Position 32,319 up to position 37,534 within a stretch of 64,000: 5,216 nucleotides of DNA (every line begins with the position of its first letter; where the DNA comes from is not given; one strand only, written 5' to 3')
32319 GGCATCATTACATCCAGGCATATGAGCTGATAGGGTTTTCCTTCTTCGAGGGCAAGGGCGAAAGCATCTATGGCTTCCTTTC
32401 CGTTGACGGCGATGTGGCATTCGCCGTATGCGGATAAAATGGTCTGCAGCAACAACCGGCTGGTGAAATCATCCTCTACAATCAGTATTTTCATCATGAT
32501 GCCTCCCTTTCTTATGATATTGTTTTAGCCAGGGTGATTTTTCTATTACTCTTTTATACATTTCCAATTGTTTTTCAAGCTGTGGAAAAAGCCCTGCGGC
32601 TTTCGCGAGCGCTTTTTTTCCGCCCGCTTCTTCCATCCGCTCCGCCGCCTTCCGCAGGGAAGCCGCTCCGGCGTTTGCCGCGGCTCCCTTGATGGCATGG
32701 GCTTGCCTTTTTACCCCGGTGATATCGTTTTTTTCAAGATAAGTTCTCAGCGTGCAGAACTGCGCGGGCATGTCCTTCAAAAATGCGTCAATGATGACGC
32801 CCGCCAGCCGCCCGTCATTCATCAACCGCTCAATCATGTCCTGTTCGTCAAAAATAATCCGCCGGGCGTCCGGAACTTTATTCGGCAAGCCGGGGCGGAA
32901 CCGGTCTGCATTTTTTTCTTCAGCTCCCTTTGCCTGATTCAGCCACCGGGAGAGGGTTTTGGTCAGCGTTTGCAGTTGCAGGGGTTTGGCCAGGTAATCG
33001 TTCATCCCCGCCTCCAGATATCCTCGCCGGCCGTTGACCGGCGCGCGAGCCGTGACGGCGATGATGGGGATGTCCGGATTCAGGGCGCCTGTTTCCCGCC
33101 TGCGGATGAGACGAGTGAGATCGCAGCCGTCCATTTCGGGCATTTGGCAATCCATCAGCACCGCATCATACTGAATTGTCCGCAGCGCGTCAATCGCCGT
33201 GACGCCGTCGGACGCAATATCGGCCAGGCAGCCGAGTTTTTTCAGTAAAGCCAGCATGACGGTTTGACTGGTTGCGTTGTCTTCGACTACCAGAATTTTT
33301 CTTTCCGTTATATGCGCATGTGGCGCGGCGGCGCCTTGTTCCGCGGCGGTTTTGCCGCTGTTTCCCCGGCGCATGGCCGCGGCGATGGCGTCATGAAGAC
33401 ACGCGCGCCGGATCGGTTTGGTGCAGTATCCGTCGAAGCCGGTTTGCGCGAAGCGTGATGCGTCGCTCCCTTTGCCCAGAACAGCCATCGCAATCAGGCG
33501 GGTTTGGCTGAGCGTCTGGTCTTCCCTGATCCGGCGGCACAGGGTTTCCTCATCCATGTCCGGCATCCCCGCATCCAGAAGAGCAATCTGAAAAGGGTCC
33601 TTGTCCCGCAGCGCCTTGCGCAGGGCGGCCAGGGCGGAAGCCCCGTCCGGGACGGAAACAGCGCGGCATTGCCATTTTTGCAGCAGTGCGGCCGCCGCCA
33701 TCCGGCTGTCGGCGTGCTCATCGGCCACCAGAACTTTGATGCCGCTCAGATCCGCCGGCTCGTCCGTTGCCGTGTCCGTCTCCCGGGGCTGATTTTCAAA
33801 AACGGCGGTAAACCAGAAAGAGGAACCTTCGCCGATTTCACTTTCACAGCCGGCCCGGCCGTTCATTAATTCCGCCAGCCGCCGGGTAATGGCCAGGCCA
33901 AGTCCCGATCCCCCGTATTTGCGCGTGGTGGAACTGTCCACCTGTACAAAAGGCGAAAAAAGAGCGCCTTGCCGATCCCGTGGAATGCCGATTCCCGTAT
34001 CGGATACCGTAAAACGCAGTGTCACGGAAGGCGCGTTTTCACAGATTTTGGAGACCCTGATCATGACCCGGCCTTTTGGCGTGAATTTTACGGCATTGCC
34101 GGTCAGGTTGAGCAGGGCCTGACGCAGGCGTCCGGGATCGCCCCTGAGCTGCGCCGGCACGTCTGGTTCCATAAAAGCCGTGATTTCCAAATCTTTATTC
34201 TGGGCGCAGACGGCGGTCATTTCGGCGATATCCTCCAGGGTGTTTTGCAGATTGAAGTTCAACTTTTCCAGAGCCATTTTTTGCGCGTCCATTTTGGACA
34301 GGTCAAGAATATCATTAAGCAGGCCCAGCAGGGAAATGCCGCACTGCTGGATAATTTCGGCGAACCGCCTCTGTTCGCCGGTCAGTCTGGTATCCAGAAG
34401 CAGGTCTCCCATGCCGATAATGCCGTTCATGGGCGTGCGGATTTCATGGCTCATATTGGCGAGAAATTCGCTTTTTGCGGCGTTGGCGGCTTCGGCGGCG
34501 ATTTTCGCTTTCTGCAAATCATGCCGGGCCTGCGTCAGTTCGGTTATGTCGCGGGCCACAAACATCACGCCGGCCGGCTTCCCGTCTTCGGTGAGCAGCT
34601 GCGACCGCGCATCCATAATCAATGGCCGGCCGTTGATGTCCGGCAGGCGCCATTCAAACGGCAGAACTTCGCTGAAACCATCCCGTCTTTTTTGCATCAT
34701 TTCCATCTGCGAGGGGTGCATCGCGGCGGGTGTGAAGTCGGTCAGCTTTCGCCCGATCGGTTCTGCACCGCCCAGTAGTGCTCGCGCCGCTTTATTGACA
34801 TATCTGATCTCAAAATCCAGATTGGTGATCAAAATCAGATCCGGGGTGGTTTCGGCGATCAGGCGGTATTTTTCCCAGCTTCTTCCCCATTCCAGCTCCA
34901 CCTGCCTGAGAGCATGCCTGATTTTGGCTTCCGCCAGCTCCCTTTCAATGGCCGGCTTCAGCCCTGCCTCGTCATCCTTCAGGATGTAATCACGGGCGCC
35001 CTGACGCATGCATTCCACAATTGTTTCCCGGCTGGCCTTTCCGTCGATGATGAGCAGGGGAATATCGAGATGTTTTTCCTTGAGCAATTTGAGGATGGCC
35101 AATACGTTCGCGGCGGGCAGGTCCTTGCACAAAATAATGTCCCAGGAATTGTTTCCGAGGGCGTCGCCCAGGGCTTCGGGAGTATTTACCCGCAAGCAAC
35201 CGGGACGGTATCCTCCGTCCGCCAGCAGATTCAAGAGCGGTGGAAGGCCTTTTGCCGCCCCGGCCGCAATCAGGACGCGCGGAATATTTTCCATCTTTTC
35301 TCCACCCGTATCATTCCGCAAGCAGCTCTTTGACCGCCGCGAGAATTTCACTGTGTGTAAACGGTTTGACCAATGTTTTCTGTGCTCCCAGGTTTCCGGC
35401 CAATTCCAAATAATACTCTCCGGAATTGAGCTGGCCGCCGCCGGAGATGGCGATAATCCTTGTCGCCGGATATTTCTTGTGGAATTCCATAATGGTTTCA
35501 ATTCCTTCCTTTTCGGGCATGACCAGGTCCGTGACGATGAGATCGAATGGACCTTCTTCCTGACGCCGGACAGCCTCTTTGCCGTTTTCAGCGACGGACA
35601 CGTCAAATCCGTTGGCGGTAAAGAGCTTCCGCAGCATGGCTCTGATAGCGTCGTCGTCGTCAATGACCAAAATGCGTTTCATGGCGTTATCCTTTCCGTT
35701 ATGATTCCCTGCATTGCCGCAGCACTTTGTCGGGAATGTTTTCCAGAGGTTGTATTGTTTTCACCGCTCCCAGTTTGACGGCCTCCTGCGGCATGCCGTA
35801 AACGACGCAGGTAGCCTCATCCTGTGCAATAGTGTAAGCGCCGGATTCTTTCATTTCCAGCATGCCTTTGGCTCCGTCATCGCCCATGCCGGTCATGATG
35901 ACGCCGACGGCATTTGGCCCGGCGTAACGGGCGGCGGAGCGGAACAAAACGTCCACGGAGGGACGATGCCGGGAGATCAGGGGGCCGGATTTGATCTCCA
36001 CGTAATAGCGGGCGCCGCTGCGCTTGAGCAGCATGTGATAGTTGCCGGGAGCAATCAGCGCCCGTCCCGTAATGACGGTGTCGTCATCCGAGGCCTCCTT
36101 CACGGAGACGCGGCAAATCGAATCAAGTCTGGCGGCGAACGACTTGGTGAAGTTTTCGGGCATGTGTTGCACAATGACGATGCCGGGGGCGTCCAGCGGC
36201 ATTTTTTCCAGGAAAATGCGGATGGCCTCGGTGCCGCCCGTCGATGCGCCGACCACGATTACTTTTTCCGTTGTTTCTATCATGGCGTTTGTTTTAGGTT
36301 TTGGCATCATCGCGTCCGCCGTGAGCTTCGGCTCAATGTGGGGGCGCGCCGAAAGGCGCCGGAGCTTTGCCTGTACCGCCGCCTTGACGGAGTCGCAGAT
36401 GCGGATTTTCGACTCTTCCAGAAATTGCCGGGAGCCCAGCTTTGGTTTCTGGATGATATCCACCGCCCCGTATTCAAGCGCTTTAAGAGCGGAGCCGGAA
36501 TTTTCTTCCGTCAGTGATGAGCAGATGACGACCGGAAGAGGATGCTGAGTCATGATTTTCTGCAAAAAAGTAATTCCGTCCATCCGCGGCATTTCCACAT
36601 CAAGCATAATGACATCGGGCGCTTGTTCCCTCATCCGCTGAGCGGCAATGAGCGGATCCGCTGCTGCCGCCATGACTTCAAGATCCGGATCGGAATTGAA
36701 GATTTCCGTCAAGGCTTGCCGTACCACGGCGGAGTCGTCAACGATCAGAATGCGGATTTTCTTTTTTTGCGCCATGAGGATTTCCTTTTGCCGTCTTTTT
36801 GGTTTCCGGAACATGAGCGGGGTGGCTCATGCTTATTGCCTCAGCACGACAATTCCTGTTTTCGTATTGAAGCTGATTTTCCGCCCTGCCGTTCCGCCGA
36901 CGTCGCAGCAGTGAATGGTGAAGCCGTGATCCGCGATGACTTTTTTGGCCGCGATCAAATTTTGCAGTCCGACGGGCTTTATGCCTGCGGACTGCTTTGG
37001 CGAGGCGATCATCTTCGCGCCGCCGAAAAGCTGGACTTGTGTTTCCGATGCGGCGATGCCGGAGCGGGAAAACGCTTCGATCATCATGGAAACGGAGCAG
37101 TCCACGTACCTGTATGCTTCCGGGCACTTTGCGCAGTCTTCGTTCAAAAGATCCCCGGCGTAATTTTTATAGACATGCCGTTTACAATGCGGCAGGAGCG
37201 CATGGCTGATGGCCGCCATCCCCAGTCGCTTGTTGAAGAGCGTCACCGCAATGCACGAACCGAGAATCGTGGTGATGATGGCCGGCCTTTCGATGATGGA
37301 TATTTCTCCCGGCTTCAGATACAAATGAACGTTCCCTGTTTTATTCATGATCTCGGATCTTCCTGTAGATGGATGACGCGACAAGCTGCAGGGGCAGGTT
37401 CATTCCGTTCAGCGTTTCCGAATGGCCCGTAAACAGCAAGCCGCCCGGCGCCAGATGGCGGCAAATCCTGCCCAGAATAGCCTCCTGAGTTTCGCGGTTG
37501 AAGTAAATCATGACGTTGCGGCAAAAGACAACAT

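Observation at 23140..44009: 21-kb, 16-gene co-directional supercluster joining a full Che core to a phosphorelay, a FIST sensor and a partner-switching module, with no motility genes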

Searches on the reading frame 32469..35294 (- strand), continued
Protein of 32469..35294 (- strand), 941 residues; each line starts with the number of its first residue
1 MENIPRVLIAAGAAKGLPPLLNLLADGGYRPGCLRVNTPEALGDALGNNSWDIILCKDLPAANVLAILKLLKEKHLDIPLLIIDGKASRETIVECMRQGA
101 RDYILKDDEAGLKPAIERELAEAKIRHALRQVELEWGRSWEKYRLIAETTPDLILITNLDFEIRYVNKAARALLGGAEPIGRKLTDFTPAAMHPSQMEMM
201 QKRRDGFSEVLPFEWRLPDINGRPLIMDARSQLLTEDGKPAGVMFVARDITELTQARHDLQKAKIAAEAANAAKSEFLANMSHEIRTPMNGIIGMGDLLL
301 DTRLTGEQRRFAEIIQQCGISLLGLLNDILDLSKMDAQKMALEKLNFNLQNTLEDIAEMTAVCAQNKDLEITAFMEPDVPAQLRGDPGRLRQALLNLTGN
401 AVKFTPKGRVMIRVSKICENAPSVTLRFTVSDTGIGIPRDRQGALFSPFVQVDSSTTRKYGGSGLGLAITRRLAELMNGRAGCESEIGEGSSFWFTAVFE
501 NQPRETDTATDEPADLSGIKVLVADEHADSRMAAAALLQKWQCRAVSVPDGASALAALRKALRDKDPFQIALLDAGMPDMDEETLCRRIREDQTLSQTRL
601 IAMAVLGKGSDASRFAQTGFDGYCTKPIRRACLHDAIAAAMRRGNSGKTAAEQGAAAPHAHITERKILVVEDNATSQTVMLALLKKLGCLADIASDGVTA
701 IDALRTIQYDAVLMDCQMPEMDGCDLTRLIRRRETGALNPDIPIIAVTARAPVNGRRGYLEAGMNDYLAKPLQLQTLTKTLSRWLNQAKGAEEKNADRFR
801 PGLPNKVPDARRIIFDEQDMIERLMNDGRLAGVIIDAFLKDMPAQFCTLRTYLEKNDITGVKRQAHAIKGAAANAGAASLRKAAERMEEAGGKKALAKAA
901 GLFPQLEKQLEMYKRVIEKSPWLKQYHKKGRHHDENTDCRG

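Call 79: find_encoding_contigs(protein=P0256, flank=10000, max_places=1)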
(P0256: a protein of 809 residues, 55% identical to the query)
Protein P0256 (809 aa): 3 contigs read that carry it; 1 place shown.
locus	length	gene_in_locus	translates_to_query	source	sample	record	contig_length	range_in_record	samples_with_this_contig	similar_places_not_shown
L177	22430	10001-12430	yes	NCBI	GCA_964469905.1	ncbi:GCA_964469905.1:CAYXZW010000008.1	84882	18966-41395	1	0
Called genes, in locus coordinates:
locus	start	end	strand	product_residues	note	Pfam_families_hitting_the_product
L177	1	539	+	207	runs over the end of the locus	PF00753:Lactamase_B, PF19583:ODP (weak)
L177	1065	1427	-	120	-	-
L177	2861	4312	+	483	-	PF18947:HAMP_2, PF00015:MCPsignal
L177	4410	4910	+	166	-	PF01584:CheW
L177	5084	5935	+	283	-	PF03705:CheR_N, PF01739:CheR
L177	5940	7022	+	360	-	PF00072:Response_reg, PF01339:CheB_methylest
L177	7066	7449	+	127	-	PF00072:Response_reg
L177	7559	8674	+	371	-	PF08447:PAS_3, PF13487:HD_5, PF01966:HD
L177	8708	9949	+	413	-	PF00072:Response_reg, PF13487:HD_5, PF01966:HD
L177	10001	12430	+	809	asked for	PF13188:PAS_8, PF13426:PAS_9 (weak), PF00512:HisKA, PF02518:HATPase_c, PF00072:Response_reg, PF01627:Hpt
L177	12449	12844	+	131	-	PF00072:Response_reg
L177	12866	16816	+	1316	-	PF00072:Response_reg, PF00989:PAS (weak), PF01590:GAF, PF13185:GAF_2, PF08447:PAS_3, PF00512:HisKA, PF02518:HATPase_c, PF00072:Response_reg, +4 more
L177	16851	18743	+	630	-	PF00015:MCPsignal (weak)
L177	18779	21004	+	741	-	PF13188:PAS_8 (faint), PF13426:PAS_9 (weak), PF08447:PAS_3 (weak), PF00989:PAS, PF08448:PAS_4, PF13426:PAS_9, PF00512:HisKA (weak), PF02518:HATPase_c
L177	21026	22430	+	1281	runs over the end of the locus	PF02743:dCache_1, PF08447:PAS_3, PF00989:PAS, PF08448:PAS_4, PF13426:PAS_9, PF00512:HisKA, PF02518:HATPase_c, PF00072:Response_reg, +2 more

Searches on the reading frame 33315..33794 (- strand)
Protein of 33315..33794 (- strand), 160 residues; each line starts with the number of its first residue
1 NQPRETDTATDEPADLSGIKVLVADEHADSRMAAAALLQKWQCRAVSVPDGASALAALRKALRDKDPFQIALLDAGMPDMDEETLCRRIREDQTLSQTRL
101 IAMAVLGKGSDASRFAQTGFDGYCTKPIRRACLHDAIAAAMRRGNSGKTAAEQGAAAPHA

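Call 9: search_protein_families(library=pfam, proteins=[window:33315-33794:-], max_evalue=5)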
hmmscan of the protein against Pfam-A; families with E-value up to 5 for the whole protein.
window:33315-33794:- (160 aa): 2 families
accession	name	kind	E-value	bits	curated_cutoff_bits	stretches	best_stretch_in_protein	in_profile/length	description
PF00072.30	Response_reg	-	2.2e-15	57.2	30.2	1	21-137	1-110/111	Response regulator receiver domain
PF23198.2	PDE8A_N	-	0.032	14.6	29.6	1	34-104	28-92/147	PDE8A-like, N-terminal domain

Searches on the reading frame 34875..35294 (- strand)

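Call 9: search_protein_families(library=pfam, proteins=[window:34875-35294:-], max_evalue=5)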
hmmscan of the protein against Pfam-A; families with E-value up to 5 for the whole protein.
window:34875-35294:- (140 aa): 1 family
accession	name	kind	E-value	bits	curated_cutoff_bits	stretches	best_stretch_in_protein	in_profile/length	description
PF00072.30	Response_reg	-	6.9e-06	26.6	30.2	1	38-110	30-104/111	Response regulator receiver domain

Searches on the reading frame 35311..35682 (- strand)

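Call 3: search_protein_families(library=pfam, proteins=[window:35311-35682:-], max_evalue=0.01)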
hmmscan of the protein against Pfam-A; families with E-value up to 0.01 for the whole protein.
window:35311-35682:- (123 aa): 1 family
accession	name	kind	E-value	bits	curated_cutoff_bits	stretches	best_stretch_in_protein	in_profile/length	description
PF00072.30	Response_reg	-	3.9e-24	85.4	30.2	1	4-118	1-111/111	Response regulator receiver domain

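Call 67: search_protein_families(library=ncbifam, proteins=[window:35311-35682:-], max_evalue=0.00001)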
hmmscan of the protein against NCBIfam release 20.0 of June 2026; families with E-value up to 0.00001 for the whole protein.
window:35311-35682:- (123 aa): 82 families (the best 25 are shown)
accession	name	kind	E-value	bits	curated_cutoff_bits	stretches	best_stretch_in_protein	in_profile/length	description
NF046022.1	RespRegCpdRBruc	equivalog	4.1e-20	72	180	1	1-121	1-117/120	cell cycle two-component system response regulator CpdR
NF008199.0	PRK10955.1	equivalog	1e-18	68.1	341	1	1-121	1-115/232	envelope stress response regulator transcription factor CpxR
NF007005.1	PRK09468.1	equivalog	8.4e-17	61.4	331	1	2-121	4-119/237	osmolarity response regulator transcription factor OmpR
NF045717.1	DVU0259_DivK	exception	1.4e-16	60.7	160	1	2-121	3-116/117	DVU0259 family response regulator domain-containing protein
NF041367.1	CheY_Halo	equivalog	1.9e-16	60.4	200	1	4-120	1-113/114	chemotaxis protein CheY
TIGR01818.1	ntrC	equivalog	2.8e-16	59.4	558.6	1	4-120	1-113/463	nitrogen regulation protein NR(I)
NF040534.1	resp_reg_YycF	equivalog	4.1e-16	59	340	1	2-119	1-113/231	response regulator YycF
NF046020.1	HisKinCckABruc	equivalog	4.1e-16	58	1000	1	2-121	750-867/868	cell cycle histidine kinase CckA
NF008469.0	PRK11361.1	equivalog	8.2e-16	57.7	714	1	2-117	5-116/461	acetoacetate metabolism transcriptional regulator AtoC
NF007969.0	PRK10693.1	equivalog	1e-15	57.6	329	1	2-111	8-113/337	two-component system response regulator RssB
TIGR02154.1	PhoB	equivalog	4.6e-15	55.6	296.2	1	2-121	3-120/226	phosphate regulon transcriptional regulator PhoB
NF045944.1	ResRegRpaBCyano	equivalog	5.7e-15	55.3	330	1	5-121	1-112/229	response regulator transcription factor RpaB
NF040689.1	MtrAB_MtrA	equivalog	1.3e-14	54.1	300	1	4-120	1-112/219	MtrAB system response regulator MtrA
NF045505.1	RR_RssB_Pseudo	equivalog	1.4e-14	54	700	1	3-114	7-114/394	two-component system response regulator RssB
NF051850.1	RespRegRprY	equivalog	4.5e-14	52.4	370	1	3-120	6-119/234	response regulator transcription factor RprY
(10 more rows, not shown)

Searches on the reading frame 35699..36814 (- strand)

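Call 3: search_protein_families(library=pfam, proteins=[window:35699-36814:-], max_evalue=0.01)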
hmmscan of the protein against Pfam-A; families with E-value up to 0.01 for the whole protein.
window:35699-36814:- (371 aa): 2 families
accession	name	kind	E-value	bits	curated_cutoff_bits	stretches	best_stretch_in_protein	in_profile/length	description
PF01339.22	CheB_methylest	-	6.3e-66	221.8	24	1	186-363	1-173/174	CheB methylesterase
PF00072.30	Response_reg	-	8.4e-24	84.3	30.2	1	22-124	1-100/111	Response regulator receiver domain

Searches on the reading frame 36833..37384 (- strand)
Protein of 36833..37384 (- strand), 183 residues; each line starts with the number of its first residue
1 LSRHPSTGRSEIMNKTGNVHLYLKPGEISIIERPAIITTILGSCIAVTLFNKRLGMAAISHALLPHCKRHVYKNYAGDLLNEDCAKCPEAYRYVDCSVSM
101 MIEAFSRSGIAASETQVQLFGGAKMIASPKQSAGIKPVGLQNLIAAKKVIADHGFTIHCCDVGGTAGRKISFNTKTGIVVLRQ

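Call 3: search_protein_families(library=pfam, proteins=[window:36833-37384:-], max_evalue=0.01)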
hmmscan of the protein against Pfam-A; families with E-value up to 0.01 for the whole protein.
window:36833-37384:- (183 aa): 1 family
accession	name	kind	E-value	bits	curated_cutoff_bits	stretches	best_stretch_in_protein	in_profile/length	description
PF03975.18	CheD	-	3.5e-20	72.6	25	1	88-182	14-107/108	CheD chemotactic sensory transduction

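Call 66: search_protein_families(library=ncbifam, proteins=[window:36833-37348:-], max_evalue=0.001)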
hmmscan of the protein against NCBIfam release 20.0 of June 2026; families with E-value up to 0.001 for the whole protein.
window:36833-37348:- (171 aa): 9 families
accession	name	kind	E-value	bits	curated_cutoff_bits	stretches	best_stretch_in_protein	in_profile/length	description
NF010020.0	PRK13498.1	equivalog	8e-23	81.2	236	1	5-170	6-156/168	chemoreceptor glutamine deamidase CheD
NF041119.1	CheD_Thtga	equivalog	5.1e-17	62.7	240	1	14-170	8-147/160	chemoreceptor glutamine deamidase/glutamate methylesterase CheD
NF010013.0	PRK13487.1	equivalog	6.2e-17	61.7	223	1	11-170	28-168/201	chemoreceptor glutamine deamidase CheD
NF010015.0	PRK13490.1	equivalog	1.4e-16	60.9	251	1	21-170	18-153/162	chemoreceptor glutamine deamidase CheD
NF010018.0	PRK13495.1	equivalog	4e-15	56.3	243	1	14-170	9-146/159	chemoreceptor glutamine deamidase CheD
NF010019.0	PRK13497.1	equivalog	2e-13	50.5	313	1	10-165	11-148/184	chemoreceptor glutamine deamidase CheD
NF010017.0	PRK13494.1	equivalog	1.6e-10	40.8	285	1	13-159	18-144/163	chemoreceptor glutamine deamidase CheD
NF010016.0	PRK13493.1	equivalog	4.7e-10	39.6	369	1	10-168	45-191/227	chemoreceptor glutamine deamidase CheD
NF010014.0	PRK13489.1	equivalog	8.2e-08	32.7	290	1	11-170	23-166/238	chemoreceptor glutamine deamidase CheD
